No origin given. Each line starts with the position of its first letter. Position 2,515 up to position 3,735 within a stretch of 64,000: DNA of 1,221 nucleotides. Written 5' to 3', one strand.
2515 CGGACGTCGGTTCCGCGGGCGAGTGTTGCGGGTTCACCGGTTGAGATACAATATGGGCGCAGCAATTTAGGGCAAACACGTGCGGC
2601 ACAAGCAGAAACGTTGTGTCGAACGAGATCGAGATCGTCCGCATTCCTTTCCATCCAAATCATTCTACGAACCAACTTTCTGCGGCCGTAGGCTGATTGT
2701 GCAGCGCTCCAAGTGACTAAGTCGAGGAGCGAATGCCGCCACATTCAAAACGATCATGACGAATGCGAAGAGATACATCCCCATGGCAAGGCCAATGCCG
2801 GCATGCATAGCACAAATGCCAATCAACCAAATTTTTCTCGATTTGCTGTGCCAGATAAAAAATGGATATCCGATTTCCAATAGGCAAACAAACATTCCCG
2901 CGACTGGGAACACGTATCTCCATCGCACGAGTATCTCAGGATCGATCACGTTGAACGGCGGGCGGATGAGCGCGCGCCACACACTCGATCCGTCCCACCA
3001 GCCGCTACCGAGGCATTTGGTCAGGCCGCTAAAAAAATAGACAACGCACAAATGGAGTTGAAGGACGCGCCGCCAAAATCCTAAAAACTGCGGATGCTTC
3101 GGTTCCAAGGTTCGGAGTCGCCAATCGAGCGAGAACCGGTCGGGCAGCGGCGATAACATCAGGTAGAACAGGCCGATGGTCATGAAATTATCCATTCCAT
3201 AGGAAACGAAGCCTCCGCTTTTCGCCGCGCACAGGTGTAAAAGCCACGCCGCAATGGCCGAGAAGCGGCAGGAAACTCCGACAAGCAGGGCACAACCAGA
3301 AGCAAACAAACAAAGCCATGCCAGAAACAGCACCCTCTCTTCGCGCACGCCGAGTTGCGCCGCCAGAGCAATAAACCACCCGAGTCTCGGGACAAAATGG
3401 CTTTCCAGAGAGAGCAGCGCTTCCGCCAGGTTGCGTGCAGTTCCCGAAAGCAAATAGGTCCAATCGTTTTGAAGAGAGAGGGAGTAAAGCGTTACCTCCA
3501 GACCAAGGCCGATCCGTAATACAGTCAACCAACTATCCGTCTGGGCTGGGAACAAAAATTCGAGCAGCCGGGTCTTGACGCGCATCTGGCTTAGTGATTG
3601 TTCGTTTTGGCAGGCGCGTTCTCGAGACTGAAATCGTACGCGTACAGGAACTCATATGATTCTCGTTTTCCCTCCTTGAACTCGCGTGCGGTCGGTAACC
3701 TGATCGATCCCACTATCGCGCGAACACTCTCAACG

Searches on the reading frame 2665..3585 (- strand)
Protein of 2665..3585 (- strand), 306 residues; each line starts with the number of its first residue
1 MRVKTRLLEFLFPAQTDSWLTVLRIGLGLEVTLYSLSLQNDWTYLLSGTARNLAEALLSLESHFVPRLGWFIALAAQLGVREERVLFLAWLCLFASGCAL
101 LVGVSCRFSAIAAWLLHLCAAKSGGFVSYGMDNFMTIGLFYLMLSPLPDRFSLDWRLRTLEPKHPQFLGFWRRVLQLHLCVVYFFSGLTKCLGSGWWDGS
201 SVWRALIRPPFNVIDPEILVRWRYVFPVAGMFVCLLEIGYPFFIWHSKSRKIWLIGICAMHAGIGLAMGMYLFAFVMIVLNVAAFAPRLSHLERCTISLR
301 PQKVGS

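Call 35: find_encoding_contigs(protein=window:2665-3585:-, flank=10000, max_places=1)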
Protein window:2665-3585:- (306 aa): 4 contigs read that carry it; 1 place shown.
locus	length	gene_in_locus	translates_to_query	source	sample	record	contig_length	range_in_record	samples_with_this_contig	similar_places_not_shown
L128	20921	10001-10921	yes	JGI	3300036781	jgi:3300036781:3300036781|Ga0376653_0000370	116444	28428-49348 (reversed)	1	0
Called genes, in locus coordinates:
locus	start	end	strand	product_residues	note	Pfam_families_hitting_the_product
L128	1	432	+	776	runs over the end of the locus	PF07244:POTRA (weak), PF08478:POTRA_1 (faint), PF07244:POTRA, PF08479:POTRA_2 (weak), PF07244:POTRA, PF01103:Omp85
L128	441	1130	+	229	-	PF03938:OmpH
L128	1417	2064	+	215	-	PF11306:DUF3108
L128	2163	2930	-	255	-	PF08823:PG_binding_2 (faint), PF01471:PG_binding_1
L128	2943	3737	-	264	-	PF01520:Amidase_3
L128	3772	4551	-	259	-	-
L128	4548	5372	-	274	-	PF00227:Proteasome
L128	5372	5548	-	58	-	PF20513:UBact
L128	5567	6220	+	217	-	PF01476:LysM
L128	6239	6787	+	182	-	PF14237:GYF_2 (faint)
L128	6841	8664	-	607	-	PF00664:ABC_membrane, PF00005:ABC_tran, PF02463:SMC_N (faint)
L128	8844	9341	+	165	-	-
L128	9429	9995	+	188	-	-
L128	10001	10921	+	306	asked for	PF05090:HTTM (weak)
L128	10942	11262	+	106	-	-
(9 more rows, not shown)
